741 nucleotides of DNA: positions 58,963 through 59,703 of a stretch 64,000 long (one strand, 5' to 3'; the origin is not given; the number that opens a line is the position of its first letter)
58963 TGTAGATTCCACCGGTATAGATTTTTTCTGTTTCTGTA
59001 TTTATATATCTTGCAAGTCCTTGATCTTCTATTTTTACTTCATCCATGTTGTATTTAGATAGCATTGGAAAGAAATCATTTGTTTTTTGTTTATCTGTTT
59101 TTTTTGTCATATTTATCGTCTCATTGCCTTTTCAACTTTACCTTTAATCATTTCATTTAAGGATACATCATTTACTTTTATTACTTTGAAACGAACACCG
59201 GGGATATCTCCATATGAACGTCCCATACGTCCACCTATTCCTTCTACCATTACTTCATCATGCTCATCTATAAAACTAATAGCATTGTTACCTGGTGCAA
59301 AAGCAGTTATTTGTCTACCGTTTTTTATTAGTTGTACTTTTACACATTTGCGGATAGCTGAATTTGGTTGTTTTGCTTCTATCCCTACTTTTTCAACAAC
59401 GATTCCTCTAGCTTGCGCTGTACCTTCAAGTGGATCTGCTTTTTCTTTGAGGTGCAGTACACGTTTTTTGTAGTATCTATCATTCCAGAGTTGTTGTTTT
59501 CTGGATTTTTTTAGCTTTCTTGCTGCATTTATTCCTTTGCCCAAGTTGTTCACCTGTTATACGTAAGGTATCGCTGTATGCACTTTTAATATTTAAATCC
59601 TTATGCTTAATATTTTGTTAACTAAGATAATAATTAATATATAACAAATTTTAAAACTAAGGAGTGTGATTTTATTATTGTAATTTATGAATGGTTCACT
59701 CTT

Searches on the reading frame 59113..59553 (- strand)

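Call 59: search_protein_families(library=pfam, proteins=[window:59113-59553:-], max_evalue=0.01)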
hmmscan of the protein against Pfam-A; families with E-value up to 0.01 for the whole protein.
window:59113-59553:- (146 aa): 1 family
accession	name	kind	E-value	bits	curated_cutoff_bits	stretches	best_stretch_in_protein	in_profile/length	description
PF00164.32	Ribosom_S12_S23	-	7.4e-46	154.8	22.3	1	36-143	2-108/110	Ribosomal protein S12/S23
